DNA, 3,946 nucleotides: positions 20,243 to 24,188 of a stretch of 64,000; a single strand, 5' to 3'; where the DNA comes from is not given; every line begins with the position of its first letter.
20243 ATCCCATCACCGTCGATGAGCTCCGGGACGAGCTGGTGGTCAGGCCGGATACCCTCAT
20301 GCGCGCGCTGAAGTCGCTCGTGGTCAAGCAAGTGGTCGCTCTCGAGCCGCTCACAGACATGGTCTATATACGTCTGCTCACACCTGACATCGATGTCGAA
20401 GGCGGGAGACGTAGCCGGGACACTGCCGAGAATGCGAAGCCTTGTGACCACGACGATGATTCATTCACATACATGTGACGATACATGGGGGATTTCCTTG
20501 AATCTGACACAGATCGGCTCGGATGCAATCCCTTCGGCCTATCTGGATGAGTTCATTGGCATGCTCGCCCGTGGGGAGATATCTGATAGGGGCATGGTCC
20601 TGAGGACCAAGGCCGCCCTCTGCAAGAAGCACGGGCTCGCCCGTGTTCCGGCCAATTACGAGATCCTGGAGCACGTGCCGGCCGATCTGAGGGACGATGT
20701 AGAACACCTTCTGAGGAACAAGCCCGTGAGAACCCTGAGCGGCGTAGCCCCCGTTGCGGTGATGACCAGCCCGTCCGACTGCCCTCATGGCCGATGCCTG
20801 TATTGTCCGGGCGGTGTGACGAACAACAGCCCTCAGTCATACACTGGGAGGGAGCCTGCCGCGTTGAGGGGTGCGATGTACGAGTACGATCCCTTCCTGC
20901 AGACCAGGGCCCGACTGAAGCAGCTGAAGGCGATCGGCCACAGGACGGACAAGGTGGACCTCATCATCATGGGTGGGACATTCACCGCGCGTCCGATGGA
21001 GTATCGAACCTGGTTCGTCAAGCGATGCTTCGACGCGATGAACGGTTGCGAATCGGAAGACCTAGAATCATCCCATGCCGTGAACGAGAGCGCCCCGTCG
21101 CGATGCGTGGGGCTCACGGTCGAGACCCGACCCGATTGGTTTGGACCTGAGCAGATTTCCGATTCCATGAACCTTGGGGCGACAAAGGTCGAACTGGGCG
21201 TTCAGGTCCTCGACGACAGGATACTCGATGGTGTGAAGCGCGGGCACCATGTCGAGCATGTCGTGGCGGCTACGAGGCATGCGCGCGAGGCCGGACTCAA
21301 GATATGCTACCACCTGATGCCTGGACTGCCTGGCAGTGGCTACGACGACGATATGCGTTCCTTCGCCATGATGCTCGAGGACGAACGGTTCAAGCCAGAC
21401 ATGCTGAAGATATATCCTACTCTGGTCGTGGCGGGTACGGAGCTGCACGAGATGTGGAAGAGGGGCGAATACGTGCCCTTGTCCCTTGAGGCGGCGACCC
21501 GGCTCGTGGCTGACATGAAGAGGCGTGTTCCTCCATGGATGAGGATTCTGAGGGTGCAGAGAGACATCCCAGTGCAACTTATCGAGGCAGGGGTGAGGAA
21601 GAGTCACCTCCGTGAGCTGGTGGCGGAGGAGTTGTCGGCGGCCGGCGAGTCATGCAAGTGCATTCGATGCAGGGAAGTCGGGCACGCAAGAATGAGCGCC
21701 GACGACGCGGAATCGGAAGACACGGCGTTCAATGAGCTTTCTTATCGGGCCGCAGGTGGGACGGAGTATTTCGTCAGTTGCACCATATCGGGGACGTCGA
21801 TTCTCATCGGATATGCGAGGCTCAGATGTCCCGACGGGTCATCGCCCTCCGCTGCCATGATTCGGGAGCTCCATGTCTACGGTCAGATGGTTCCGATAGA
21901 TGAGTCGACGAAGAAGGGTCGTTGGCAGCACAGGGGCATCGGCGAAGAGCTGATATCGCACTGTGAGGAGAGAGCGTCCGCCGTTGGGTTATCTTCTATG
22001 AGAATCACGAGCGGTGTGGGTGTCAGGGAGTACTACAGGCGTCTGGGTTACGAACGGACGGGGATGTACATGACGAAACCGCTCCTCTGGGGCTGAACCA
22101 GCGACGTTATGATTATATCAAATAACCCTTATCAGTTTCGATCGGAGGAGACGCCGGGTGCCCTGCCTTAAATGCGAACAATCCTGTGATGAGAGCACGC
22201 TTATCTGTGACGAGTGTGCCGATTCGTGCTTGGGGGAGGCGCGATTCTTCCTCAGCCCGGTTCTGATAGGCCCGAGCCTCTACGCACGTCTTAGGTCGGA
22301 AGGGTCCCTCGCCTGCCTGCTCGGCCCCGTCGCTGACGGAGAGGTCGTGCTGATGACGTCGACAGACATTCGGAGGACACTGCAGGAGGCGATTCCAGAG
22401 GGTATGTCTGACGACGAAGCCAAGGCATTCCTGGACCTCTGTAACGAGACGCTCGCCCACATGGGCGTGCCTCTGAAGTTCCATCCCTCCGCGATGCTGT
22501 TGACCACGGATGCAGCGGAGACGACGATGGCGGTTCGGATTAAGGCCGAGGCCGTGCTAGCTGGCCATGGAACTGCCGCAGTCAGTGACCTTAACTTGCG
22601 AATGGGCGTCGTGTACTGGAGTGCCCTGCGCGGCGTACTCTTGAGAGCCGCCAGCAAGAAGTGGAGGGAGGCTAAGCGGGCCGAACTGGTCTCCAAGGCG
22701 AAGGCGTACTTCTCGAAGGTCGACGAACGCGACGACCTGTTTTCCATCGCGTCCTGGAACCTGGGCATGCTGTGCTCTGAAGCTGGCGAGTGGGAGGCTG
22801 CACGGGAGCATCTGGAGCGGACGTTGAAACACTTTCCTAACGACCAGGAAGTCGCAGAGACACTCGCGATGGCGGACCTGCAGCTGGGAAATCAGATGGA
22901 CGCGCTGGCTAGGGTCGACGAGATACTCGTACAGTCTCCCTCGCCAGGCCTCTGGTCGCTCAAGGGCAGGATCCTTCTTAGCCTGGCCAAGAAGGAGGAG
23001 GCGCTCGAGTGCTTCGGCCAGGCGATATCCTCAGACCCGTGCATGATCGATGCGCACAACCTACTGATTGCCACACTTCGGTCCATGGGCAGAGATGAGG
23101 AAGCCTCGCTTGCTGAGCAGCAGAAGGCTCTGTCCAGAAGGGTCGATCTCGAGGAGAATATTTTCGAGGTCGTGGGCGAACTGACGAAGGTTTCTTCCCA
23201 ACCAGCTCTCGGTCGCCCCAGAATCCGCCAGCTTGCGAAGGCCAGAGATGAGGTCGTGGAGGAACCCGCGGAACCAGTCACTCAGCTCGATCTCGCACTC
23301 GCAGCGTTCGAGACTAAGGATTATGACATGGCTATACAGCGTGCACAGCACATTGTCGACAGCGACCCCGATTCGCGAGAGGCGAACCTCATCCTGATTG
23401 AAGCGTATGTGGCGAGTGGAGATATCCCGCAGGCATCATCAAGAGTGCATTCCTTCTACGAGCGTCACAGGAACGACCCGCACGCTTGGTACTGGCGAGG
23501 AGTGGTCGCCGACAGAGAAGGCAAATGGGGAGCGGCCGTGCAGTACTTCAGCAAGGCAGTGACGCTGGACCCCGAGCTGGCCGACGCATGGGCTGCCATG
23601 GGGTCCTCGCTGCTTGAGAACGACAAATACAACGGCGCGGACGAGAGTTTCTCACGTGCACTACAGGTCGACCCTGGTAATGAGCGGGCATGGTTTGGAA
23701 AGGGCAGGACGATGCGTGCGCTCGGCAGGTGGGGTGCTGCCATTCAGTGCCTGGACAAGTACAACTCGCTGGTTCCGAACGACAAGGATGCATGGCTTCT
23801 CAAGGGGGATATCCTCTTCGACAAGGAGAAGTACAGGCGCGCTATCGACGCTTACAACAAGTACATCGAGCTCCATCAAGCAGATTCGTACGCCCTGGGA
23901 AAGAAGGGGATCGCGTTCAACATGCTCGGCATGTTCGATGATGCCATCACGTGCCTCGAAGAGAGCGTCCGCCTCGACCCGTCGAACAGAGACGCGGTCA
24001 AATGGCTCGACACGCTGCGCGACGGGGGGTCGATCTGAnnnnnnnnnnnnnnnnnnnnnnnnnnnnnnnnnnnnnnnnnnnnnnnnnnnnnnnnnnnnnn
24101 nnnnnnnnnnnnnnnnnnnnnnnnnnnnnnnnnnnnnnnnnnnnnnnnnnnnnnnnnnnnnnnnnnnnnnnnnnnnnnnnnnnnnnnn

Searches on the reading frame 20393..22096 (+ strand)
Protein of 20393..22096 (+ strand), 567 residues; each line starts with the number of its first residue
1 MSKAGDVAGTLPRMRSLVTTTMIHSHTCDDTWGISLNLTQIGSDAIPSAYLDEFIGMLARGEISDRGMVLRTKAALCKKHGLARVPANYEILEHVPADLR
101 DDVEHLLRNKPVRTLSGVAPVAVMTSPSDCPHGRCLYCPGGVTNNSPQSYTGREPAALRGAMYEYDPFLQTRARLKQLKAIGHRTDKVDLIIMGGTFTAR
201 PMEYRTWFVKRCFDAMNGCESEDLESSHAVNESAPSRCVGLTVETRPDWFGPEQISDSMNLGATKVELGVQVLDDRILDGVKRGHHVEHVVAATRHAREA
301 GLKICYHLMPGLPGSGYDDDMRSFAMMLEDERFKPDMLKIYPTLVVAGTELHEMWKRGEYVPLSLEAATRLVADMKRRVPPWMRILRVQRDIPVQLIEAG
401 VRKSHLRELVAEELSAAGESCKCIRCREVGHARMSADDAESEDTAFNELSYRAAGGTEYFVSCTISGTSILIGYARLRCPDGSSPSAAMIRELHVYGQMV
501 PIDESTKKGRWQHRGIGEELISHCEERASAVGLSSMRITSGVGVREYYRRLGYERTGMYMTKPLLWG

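Call 40: search_protein_families(library=pfam, proteins=[window:20393-22096:+], max_evalue=0.00001)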
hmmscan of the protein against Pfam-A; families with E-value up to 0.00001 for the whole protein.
window:20393-22096:+ (567 aa): 3 families
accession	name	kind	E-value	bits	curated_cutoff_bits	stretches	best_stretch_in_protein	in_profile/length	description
PF16199.10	Radical_SAM_C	-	1.3e-24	86.6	31.9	1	335-414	1-83/85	Radical_SAM C-terminal domain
PF04055.27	Radical_SAM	-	2.7e-16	60.6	29.5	1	130-319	7-158/166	Radical SAM superfamily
PF23613.1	ELP3_N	-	1.5e-12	47.7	27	1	68-114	23-69/70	ELP3 N-terminal domain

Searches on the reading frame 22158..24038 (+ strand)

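Call 40: search_protein_families(library=pfam, proteins=[window:22158-24038:+], max_evalue=0.00001)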
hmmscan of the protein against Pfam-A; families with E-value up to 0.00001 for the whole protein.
window:22158-24038:+ (626 aa): 21 families
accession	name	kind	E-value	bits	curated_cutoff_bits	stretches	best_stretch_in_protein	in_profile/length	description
PF07719.23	TPR_2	-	1.3e-41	137.7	27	0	442-473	2-33/34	Tetratricopeptide repeat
PF00515.34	TPR_1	-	1.8e-41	138.8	27.8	0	443-473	3-33/34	Tetratricopeptide repeat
PF14559.12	TPR_19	-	1.1e-34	118.9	25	2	485-551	1-67/68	Tetratricopeptide repeat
PF13432.12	TPR_16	-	1.8e-34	118.2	32.7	1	415-473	5-63/65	Tetratricopeptide repeat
PF13428.12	TPR_14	-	2.3e-34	114.7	23.5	0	201-237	6-42/44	Tetratricopeptide repeat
PF13181.12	TPR_8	-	5e-29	98.4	25.7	0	265-294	3-32/34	Tetratricopeptide repeat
PF13431.12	TPR_17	-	9.6e-25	85.2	24.4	0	498-530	2-34/34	Tetratricopeptide repeat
PF13414.12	TPR_11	-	2.6e-23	81.9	26.8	0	454-487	7-40/42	TPR repeat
PF13371.12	TPR_9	-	1.1e-20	73.8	35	0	487-547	7-67/73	Tetratricopeptide repeat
PF13174.12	TPR_6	-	2.6e-19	68.9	26.3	0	200-228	4-32/33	Tetratricopeptide repeat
PF23914.1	TPR_CcmH_CycH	-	4.5e-19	69.3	42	0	471-577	46-155/158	Cytochrome c-type biogenesis protein H TPR domain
PF13424.12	TPR_12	-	1e-16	61.3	30.1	0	199-234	5-46/77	Tetratricopeptide repeat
PF12895.13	ANAPC3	-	1.6e-16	60.8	27.2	0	499-568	13-81/82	Anaphase-promoting complex, cyclosome, subunit 3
PF13176.12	TPR_7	-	4e-11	42.5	27.9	0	201-225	4-30/36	Tetratricopeptide repeat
PF25064.1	ARM_TT21_5th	-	1.6e-09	38.5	27.8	0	380-467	8-98/117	TT21 fifth ARM repeats domain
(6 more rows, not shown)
